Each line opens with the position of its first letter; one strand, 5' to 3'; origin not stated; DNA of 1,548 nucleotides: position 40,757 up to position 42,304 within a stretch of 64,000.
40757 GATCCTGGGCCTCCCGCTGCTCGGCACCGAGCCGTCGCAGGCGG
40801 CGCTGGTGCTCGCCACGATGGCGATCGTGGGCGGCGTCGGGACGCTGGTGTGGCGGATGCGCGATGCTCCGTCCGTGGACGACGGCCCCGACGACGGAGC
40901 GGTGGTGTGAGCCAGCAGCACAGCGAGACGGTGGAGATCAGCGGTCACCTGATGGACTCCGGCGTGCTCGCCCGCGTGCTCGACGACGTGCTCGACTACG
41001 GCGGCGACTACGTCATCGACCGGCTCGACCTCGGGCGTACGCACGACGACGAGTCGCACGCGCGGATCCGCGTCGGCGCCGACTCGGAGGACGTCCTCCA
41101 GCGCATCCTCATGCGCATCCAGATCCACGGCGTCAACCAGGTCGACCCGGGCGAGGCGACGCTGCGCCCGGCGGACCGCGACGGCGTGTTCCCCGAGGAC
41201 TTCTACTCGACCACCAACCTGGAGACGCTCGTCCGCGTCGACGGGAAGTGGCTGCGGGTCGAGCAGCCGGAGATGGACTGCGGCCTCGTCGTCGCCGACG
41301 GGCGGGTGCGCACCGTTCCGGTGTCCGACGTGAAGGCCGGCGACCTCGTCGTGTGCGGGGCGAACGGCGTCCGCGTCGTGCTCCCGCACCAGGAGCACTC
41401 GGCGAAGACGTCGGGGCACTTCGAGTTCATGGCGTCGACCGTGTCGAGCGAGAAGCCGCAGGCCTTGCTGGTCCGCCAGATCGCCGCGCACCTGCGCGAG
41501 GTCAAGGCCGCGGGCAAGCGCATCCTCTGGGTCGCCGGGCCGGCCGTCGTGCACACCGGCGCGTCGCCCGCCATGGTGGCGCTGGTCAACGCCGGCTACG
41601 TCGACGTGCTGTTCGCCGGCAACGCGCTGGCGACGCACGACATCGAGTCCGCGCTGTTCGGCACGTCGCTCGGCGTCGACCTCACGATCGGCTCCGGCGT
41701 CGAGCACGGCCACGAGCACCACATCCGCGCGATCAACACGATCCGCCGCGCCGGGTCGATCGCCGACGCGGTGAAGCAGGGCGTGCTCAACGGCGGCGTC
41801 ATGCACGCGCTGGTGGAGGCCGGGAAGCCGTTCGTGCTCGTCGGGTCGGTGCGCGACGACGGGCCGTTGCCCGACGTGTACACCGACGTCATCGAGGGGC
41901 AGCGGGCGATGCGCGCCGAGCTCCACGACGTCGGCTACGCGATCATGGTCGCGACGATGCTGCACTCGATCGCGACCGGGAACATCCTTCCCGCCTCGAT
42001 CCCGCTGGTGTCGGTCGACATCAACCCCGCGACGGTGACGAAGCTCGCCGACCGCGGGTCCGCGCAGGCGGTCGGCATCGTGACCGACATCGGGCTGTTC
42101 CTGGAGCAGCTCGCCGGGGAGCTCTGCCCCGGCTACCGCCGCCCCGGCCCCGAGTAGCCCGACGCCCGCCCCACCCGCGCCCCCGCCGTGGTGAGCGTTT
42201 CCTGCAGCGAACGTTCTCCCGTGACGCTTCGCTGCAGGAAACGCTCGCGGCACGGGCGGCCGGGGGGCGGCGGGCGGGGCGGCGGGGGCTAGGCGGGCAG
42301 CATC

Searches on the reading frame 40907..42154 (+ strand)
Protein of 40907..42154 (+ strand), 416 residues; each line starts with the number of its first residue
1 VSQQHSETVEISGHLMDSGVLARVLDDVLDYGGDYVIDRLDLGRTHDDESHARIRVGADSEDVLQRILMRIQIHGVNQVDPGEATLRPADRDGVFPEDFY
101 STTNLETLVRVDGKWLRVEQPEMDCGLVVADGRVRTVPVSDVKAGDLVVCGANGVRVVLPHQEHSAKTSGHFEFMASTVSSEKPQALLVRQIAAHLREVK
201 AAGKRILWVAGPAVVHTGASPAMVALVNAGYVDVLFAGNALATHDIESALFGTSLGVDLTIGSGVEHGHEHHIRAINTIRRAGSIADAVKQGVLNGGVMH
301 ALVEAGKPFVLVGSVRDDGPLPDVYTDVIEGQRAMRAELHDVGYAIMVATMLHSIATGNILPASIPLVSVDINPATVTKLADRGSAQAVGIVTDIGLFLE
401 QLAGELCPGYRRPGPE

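Call 35: find_homologous_proteins(query=window:40907-42154:+, max_evalue=1e-150)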
Query seq(416 aa) (416 aa): 3426 proteins with E <= 1e-150 among 8000 candidates; the best 120 are listed.
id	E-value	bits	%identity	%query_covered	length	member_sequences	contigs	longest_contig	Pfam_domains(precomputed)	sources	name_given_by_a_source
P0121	2.4e-249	845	94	98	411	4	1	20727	PF21571.3,PF04455.18,PF21570.4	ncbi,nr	ncbi:MAG TPA: TIGR00300 family protein [Frankiaceae bacterium]|nr:TIGR00300 family protein [Frankiac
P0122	7.4e-248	840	93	98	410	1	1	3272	PF21571.3,PF04455.18,PF21570.4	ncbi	-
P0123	2.5e-244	828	91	98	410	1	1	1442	PF21571.3,PF04455.18,PF21570.4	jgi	jgi:lysine-ketoglutarate reductase/saccharopine dehydrogenase-like protein (TIGR00300 family)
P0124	1.4e-243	826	91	98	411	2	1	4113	PF21571.3,PF04455.18,PF21570.4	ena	-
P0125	3.1e-243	825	92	97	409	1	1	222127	PF21571.3,PF04455.18,PF21570.4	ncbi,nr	ncbi:MAG TPA: TIGR00300 family protein [Frankiaceae bacterium]|nr:TIGR00300 family protein [Frankiac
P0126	3.3e-243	825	92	97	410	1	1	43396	PF21571.3,PF04455.18,PF21570.4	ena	-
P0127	1.5e-242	822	92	98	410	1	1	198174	PF21571.3,PF04455.18,PF21570.4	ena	-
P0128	4.0e-241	818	91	99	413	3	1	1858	PF21571.3,PF04455.18,PF21570.4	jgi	jgi:lysine-ketoglutarate reductase/saccharopine dehydrogenase-like protein (TIGR00300 family)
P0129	2.3e-240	815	91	99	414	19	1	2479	PF21571.3,PF04455.18,PF21570.4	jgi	jgi:lysine-ketoglutarate reductase/saccharopine dehydrogenase-like protein (TIGR00300 family)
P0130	3.8e-240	815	90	98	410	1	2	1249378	PF21571.3,PF04455.18,PF21570.4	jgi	jgi:lysine-ketoglutarate reductase/saccharopine dehydrogenase-like protein (TIGR00300 family)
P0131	2.0e-239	812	91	97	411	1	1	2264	PF21571.3,PF04455.18,PF21570.4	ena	-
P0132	1.8e-238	809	90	98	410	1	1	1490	PF21571.3,PF04455.18,PF21570.4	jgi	jgi:lysine-ketoglutarate reductase/saccharopine dehydrogenase-like protein (TIGR00300 family)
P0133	4.3e-236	801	89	99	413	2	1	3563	PF21571.3,PF04455.18,PF21570.4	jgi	jgi:lysine-ketoglutarate reductase/saccharopine dehydrogenase-like protein (TIGR00300 family)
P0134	9.4e-236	800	89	98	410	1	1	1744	PF21571.3,PF04455.18,PF21570.4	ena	-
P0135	2.8e-235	798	89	98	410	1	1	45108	PF21571.3,PF04455.18,PF21570.4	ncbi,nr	ncbi:MAG: hypothetical protein QOE45_756 [Frankiaceae bacterium]|nr:hypothetical protein [Frankiacea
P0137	4.0e-235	798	89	98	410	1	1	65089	PF21571.3,PF04455.18,PF21570.4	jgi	jgi:lysine-ketoglutarate reductase/saccharopine dehydrogenase-like protein (TIGR00300 family)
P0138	5.9e-235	797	89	98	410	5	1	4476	PF21571.3,PF04455.18,PF21570.4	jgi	jgi:lysine-ketoglutarate reductase/saccharopine dehydrogenase-like protein (TIGR00300 family)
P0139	1.4e-234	796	89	98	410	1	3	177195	PF21571.3,PF04455.18,PF21570.4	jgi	jgi:lysine-ketoglutarate reductase/saccharopine dehydrogenase-like protein (TIGR00300 family)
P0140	1.1e-233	793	88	98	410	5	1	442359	PF21571.3,PF04455.18,PF21570.4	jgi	jgi:lysine-ketoglutarate reductase/saccharopine dehydrogenase-like protein (TIGR00300 family)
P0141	4.8e-232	788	89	97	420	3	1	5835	PF21571.3,PF04455.18,PF21570.4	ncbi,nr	ncbi:MAG TPA: TIGR00300 family protein, partial [Mycobacteriales bacterium]|nr:TIGR00300 family prot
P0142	8.5e-232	787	90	98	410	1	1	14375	PF21571.3,PF04455.18,PF21570.4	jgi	jgi:lysine-ketoglutarate reductase/saccharopine dehydrogenase-like protein (TIGR00300 family)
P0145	2.2e-231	786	88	98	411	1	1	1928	PF21571.3,PF04455.18,PF21570.4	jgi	jgi:lysine-ketoglutarate reductase/saccharopine dehydrogenase-like protein (TIGR00300 family)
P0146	5.7e-230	781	86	98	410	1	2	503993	PF21571.3,PF04455.18,PF21570.4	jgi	jgi:lysine-ketoglutarate reductase/saccharopine dehydrogenase-like protein (TIGR00300 family)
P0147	2.3e-225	766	84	98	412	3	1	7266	PF21571.3,PF04455.18,PF21570.4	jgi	jgi:lysine-ketoglutarate reductase/saccharopine dehydrogenase-like protein (TIGR00300 family)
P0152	2.8e-219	746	84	98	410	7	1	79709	PF21571.3,PF04455.18,PF21570.4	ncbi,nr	ncbi:MAG TPA: TIGR00300 family protein [Mycobacteriales bacterium]|nr:TIGR00300 family protein [Myco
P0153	3.4e-218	742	84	97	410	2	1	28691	PF21571.3,PF04455.18,PF21570.4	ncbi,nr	ncbi:MAG TPA: TIGR00300 family protein [Mycobacteriales bacterium]|nr:TIGR00300 family protein [Myco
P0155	1.2e-215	734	82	98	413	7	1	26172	PF21571.3,PF04455.18,PF21570.4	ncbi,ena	ncbi:MAG: TIGR00300 family protein [Mycobacteriales bacterium]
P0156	3.1e-215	732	82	98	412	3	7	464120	PF21571.3,PF04455.18,PF21570.4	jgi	jgi:lysine-ketoglutarate reductase/saccharopine dehydrogenase-like protein (TIGR00300 family)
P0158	6.4e-215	731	84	97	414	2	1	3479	PF21571.3,PF04455.18,PF21570.4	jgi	jgi:lysine-ketoglutarate reductase/saccharopine dehydrogenase-like protein (TIGR00300 family)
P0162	2.3e-214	730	82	97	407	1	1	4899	PF21571.3,PF04455.18,PF21570.4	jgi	jgi:lysine-ketoglutarate reductase/saccharopine dehydrogenase-like protein (TIGR00300 family)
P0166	5.1e-213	725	82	97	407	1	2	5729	PF21571.3,PF04455.18,PF21570.4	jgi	jgi:lysine-ketoglutarate reductase/saccharopine dehydrogenase-like protein (TIGR00300 family)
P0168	1.0e-212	724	82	97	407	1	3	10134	PF21571.3,PF04455.18,PF21570.4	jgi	jgi:lysine-ketoglutarate reductase/saccharopine dehydrogenase-like protein (TIGR00300 family)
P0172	5.4e-212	722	82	98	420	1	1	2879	PF21571.3,PF04455.18,PF21570.4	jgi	jgi:lysine-ketoglutarate reductase/saccharopine dehydrogenase-like protein (TIGR00300 family)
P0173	7.5e-212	721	81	98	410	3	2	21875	PF21571.3,PF04455.18,PF21570.4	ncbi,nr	ncbi:MAG: TIGR00300 family protein [Frankiaceae bacterium]|nr:TIGR00300 family protein [Frankiaceae 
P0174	9.3e-212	721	81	98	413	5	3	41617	PF21571.3,PF04455.18,PF21570.4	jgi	jgi:lysine-ketoglutarate reductase/saccharopine dehydrogenase-like protein (TIGR00300 family)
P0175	9.5e-212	721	82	98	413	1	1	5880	PF21571.3,PF04455.18,PF21570.4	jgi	jgi:lysine-ketoglutarate reductase/saccharopine dehydrogenase-like protein (TIGR00300 family)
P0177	1.8e-211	720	81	99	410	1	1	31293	PF21571.3,PF04455.18,PF21570.4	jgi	jgi:lysine-ketoglutarate reductase/saccharopine dehydrogenase-like protein (TIGR00300 family)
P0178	2.7e-211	720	81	99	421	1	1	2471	PF21571.3,PF04455.18,PF21570.4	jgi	jgi:lysine-ketoglutarate reductase/saccharopine dehydrogenase-like protein (TIGR00300 family)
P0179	3.1e-211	719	82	97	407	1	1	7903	PF21571.3,PF04455.18,PF21570.4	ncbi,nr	ncbi:MAG TPA: TIGR00300 family protein [Mycobacteriales bacterium]|nr:TIGR00300 family protein [Myco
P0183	2.2e-210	716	80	98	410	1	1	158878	PF21571.3,PF04455.18,PF21570.4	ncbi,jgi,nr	ncbi:MAG TPA: TIGR00300 family protein [Mycobacteriales bacterium]|jgi:lysine-ketoglutarate reductas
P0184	2.4e-210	716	79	98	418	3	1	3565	PF21571.3,PF04455.18,PF21570.4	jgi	jgi:conserved hypothetical protein TIGR00300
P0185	2.6e-210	716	79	98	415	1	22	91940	PF21571.3,PF04455.18,PF21570.4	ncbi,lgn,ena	ncbi:MAG TPA: TIGR00300 family protein [Mycobacteriales bacterium]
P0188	3.6e-210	716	79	98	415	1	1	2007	PF21571.3,PF04455.18,PF21570.4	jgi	jgi:conserved hypothetical protein TIGR00300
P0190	9.6e-210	714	80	98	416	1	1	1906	PF21571.3,PF04455.18,PF21570.4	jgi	jgi:lysine-ketoglutarate reductase/saccharopine dehydrogenase-like protein (TIGR00300 family)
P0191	1.2e-209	714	81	98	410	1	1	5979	PF21571.3,PF04455.18,PF21570.4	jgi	jgi:lysine-ketoglutarate reductase/saccharopine dehydrogenase-like protein (TIGR00300 family)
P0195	2.0e-209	713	80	99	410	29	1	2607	PF21571.3,PF04455.18,PF21570.4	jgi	jgi:lysine-ketoglutarate reductase/saccharopine dehydrogenase-like protein (TIGR00300 family)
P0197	3.5e-209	713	80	99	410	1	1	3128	PF21571.3,PF04455.18,PF21570.4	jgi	jgi:lysine-ketoglutarate reductase/saccharopine dehydrogenase-like protein (TIGR00300 family)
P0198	3.8e-209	712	80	99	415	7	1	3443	PF21571.3,PF04455.18,PF21570.4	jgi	jgi:lysine-ketoglutarate reductase/saccharopine dehydrogenase-like protein (TIGR00300 family)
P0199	3.8e-209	712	80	98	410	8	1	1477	PF21571.3,PF04455.18,PF21570.4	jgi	jgi:lysine-ketoglutarate reductase/saccharopine dehydrogenase-like protein (TIGR00300 family)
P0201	5.2e-209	712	79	99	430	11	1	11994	PF21571.3,PF04455.18,PF21570.4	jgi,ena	jgi:lysine-ketoglutarate reductase/saccharopine dehydrogenase-like protein (TIGR00300 family)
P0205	1.4e-208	711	80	97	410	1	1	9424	PF21571.3,PF04455.18,PF21570.4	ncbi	ncbi:MAG: TIGR00300 family protein [Mycobacteriales bacterium]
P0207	2.2e-208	710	81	98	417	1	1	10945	PF21571.3,PF04455.18,PF21570.4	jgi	jgi:lysine-ketoglutarate reductase/saccharopine dehydrogenase-like protein (TIGR00300 family)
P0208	2.8e-208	710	80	98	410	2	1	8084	PF21571.3,PF04455.18,PF21570.4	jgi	jgi:lysine-ketoglutarate reductase/saccharopine dehydrogenase-like protein (TIGR00300 family)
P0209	3.0e-208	709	79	97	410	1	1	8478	PF21571.3,PF04455.18,PF21570.4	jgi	jgi:lysine-ketoglutarate reductase/saccharopine dehydrogenase-like protein (TIGR00300 family)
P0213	5.8e-208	709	80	98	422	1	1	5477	PF21571.3,PF04455.18,PF21570.4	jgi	jgi:lysine-ketoglutarate reductase/saccharopine dehydrogenase-like protein (TIGR00300 family)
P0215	7.4e-208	708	79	97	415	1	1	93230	PF21571.3,PF04455.18,PF21570.4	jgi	jgi:lysine-ketoglutarate reductase/saccharopine dehydrogenase-like protein (TIGR00300 family)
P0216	7.4e-208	708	81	97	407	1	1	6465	PF21571.3,PF04455.18,PF21570.4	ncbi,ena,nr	ncbi:MAG TPA: TIGR00300 family protein [Mycobacteriales bacterium]|nr:TIGR00300 family protein [Myco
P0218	7.7e-208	708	80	98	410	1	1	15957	PF21571.3,PF04455.18,PF21570.4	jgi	jgi:lysine-ketoglutarate reductase/saccharopine dehydrogenase-like protein (TIGR00300 family)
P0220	7.9e-208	708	80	98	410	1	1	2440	PF21571.3,PF04455.18,PF21570.4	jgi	jgi:lysine-ketoglutarate reductase/saccharopine dehydrogenase-like protein (TIGR00300 family)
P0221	8.0e-208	708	80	98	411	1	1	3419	PF21571.3,PF04455.18,PF21570.4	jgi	jgi:lysine-ketoglutarate reductase/saccharopine dehydrogenase-like protein (TIGR00300 family)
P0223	9.0e-208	708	80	98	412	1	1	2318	PF21571.3,PF04455.18,PF21570.4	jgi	jgi:lysine-ketoglutarate reductase/saccharopine dehydrogenase-like protein (TIGR00300 family)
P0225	1.0e-207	708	80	97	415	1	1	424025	PF21571.3,PF04455.18,PF21570.4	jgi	jgi:lysine-ketoglutarate reductase/saccharopine dehydrogenase-like protein (TIGR00300 family)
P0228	1.1e-207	708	81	97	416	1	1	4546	PF21571.3,PF04455.18,PF21570.4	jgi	jgi:lysine-ketoglutarate reductase/saccharopine dehydrogenase-like protein (TIGR00300 family)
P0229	1.1e-207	708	79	99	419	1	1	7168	PF21571.3,PF04455.18,PF21570.4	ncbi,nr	ncbi:MAG TPA: TIGR00300 family protein [Mycobacteriales bacterium]|nr:TIGR00300 family protein [Myco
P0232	1.6e-207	707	79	98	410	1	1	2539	PF21571.3,PF04455.18,PF21570.4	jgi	jgi:lysine-ketoglutarate reductase/saccharopine dehydrogenase-like protein (TIGR00300 family)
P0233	1.7e-207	707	80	97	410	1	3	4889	PF21571.3,PF04455.18,PF21570.4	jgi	jgi:lysine-ketoglutarate reductase/saccharopine dehydrogenase-like protein (TIGR00300 family)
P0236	2.2e-207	707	80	99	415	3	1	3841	PF21571.3,PF04455.18,PF21570.4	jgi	jgi:lysine-ketoglutarate reductase/saccharopine dehydrogenase-like protein (TIGR00300 family)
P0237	2.7e-207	706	79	99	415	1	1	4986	PF21571.3,PF04455.18,PF21570.4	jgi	jgi:lysine-ketoglutarate reductase/saccharopine dehydrogenase-like protein (TIGR00300 family)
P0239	2.8e-207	706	80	97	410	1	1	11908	PF21571.3,PF04455.18,PF21570.4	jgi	jgi:lysine-ketoglutarate reductase/saccharopine dehydrogenase-like protein (TIGR00300 family)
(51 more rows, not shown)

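Call 36: find_encoding_contigs(protein=P0121, flank=10000, max_places=3)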
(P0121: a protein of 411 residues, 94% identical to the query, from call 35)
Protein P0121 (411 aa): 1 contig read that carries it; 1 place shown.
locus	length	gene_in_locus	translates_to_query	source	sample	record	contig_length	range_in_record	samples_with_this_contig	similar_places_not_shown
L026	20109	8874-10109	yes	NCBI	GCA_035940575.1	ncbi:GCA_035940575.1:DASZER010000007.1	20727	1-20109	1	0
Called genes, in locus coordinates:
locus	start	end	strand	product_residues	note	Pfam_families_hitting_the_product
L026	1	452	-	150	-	?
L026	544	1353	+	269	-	PF06267:DUF1028, PF08823:PG_binding_2 (weak)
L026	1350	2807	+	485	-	PF00370:FGGY_N, PF02782:FGGY_C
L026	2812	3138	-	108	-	-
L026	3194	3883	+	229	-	PF00027:cNMP_binding, PF13545:HTH_Crp_2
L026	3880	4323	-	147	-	PF00903:Glyoxalase, PF13468:Glyoxalase_3 (weak), PF13669:Glyoxalase_4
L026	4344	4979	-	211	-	PF00072:Response_reg, PF00196:GerE, PF04545:Sigma70_r4 (weak), PF08281:Sigma70_r4_2 (weak), PF13384:HTH_23 (weak)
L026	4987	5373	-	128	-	PF00072:Response_reg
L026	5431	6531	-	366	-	PF19354:DUF5931, PF02518:HATPase_c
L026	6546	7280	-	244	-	PF01553:Acyltransferase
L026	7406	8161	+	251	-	PF12740:PETase (faint), PF00561:Abhydrolase_1, PF12146:Hydrolase_4, PF12697:Abhydrolase_6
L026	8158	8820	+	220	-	-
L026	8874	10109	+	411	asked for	PF04455:Saccharop_dh_N, PF21571:ArgZ-like_C_1st, PF21570:ArgZ-like_C_2nd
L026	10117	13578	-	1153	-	PF00211:Guanylate_cyc, PF13191:AAA_16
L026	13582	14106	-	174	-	-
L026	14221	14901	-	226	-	PF03372:Exo_endo_phos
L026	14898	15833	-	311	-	PF00696:AA_kinase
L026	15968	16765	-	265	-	PF00296:Bac_luciferase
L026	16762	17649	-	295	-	PF00480:ROK, PF02685:Glucokinase (faint)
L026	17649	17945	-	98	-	-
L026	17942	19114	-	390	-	PF01656:CbiA, PF02374:ArsA_ATPase, PF13614:AAA_31, PF17886:ArsA_HSP20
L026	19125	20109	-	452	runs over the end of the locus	PF02163:Peptidase_M50 (weak), PF14559:TPR_19 (faint)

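Call 37: find_encoding_contigs(protein=P0125, flank=10000, max_places=2)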
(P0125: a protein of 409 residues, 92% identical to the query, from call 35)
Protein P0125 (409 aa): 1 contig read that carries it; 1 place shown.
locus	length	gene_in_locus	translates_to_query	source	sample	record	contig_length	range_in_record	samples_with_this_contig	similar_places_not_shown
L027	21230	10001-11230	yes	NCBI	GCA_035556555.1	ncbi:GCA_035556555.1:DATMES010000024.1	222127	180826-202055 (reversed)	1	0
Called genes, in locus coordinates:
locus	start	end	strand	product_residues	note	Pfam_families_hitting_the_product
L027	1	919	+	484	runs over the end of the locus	PF00370:FGGY_N, PF02782:FGGY_C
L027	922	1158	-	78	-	-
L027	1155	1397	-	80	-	-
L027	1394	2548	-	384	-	PF01553:Acyltransferase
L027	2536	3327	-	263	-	PF01148:CTP_transf_1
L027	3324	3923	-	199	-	PF01066:CDP-OH_P_transf (faint)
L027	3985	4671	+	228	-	PF00027:cNMP_binding, PF13545:HTH_Crp_2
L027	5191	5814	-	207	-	PF00072:Response_reg, PF00196:GerE, PF04545:Sigma70_r4 (weak), PF08281:Sigma70_r4_2 (weak), PF13384:HTH_23 (weak)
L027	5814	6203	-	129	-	PF00072:Response_reg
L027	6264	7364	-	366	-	PF19354:DUF5931, PF02518:HATPase_c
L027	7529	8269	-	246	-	PF01553:Acyltransferase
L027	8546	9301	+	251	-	PF00561:Abhydrolase_1, PF12146:Hydrolase_4, PF12697:Abhydrolase_6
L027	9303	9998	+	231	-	-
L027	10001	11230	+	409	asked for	PF04455:Saccharop_dh_N, PF21571:ArgZ-like_C_1st, PF21570:ArgZ-like_C_2nd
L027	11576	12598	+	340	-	PF00353:HemolysinCabind (faint)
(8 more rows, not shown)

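Call 38: find_encoding_contigs(protein=P0127, flank=10000, max_places=2)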
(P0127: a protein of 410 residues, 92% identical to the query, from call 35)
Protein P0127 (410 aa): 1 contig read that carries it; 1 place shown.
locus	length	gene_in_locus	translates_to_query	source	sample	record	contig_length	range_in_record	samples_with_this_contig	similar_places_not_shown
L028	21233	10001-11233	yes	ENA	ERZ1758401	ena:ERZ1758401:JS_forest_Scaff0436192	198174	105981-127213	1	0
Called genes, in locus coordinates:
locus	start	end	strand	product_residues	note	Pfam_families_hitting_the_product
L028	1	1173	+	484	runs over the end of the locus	PF00370:FGGY_N, PF02782:FGGY_C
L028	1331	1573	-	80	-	-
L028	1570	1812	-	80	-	-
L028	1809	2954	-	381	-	PF01553:Acyltransferase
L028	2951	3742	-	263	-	PF01148:CTP_transf_1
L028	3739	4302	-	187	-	-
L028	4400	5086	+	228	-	PF00027:cNMP_binding, PF13545:HTH_Crp_2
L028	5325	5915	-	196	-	PF00072:Response_reg, PF00196:GerE, PF04545:Sigma70_r4 (weak), PF08281:Sigma70_r4_2 (weak), PF13384:HTH_23 (weak)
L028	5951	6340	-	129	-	PF00072:Response_reg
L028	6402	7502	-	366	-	PF19354:DUF5931, PF02518:HATPase_c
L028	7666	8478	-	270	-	PF01553:Acyltransferase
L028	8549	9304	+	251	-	PF00561:Abhydrolase_1, PF12146:Hydrolase_4, PF12697:Abhydrolase_6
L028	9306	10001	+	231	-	-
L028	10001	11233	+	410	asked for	PF04455:Saccharop_dh_N, PF21571:ArgZ-like_C_1st, PF21570:ArgZ-like_C_2nd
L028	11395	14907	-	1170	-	PF00211:Guanylate_cyc, PF13191:AAA_16, PF13401:AAA_22 (weak)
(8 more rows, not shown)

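Call 39: find_encoding_contigs(protein=P0130, flank=10000, max_places=2)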
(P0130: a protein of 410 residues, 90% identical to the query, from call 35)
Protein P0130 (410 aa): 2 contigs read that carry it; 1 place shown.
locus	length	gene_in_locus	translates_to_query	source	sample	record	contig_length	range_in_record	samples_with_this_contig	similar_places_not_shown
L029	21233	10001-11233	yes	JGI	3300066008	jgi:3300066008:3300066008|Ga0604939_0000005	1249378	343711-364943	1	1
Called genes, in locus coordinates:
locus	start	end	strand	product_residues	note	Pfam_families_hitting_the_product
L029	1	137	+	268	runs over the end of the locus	PF06267:DUF1028, PF08823:PG_binding_2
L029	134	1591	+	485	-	PF00370:FGGY_N, PF02782:FGGY_C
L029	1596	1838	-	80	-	-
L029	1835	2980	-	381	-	PF01553:Acyltransferase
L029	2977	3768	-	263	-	PF01148:CTP_transf_1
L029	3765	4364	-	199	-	PF01066:CDP-OH_P_transf (faint)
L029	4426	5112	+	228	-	PF00027:cNMP_binding, PF13545:HTH_Crp_2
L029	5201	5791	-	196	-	PF00072:Response_reg, PF00196:GerE, PF04545:Sigma70_r4 (weak), PF08281:Sigma70_r4_2 (weak), PF13384:HTH_23 (weak)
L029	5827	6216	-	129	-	PF00072:Response_reg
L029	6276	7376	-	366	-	PF19354:DUF5931, PF02518:HATPase_c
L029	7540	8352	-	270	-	PF01553:Acyltransferase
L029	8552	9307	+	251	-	PF12740:PETase (faint), PF00561:Abhydrolase_1, PF12146:Hydrolase_4, PF12697:Abhydrolase_6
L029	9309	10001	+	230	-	-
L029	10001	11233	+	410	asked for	PF04455:Saccharop_dh_N, PF21571:ArgZ-like_C_1st, PF21570:ArgZ-like_C_2nd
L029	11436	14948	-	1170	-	PF00211:Guanylate_cyc, PF13191:AAA_16, PF13401:AAA_22 (weak)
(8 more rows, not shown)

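Call 59: find_encoding_contigs(protein=P0126, flank=10000, max_places=2)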
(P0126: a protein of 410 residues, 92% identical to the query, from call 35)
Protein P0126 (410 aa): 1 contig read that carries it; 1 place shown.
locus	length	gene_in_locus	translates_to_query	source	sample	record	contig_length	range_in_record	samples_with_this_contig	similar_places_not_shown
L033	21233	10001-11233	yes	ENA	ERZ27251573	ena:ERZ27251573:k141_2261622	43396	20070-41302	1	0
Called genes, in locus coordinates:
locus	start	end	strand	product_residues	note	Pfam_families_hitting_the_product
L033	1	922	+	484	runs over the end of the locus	PF00370:FGGY_N, PF02782:FGGY_C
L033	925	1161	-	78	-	-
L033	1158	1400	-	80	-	-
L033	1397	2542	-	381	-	PF01553:Acyltransferase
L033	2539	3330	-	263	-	PF01148:CTP_transf_1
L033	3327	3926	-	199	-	PF01066:CDP-OH_P_transf (faint)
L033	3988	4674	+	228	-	PF00027:cNMP_binding, PF13545:HTH_Crp_2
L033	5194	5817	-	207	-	PF00072:Response_reg, PF00196:GerE, PF04545:Sigma70_r4 (weak), PF08281:Sigma70_r4_2 (weak), PF13384:HTH_23 (weak)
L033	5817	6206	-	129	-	PF00072:Response_reg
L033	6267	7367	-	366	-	PF19354:DUF5931, PF02518:HATPase_c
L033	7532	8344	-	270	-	PF01553:Acyltransferase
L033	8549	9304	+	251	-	PF00561:Abhydrolase_1, PF12146:Hydrolase_4, PF12697:Abhydrolase_6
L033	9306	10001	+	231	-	-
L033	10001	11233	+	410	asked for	PF04455:Saccharop_dh_N, PF21571:ArgZ-like_C_1st, PF21570:ArgZ-like_C_2nd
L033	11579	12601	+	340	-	PF00353:HemolysinCabind (faint)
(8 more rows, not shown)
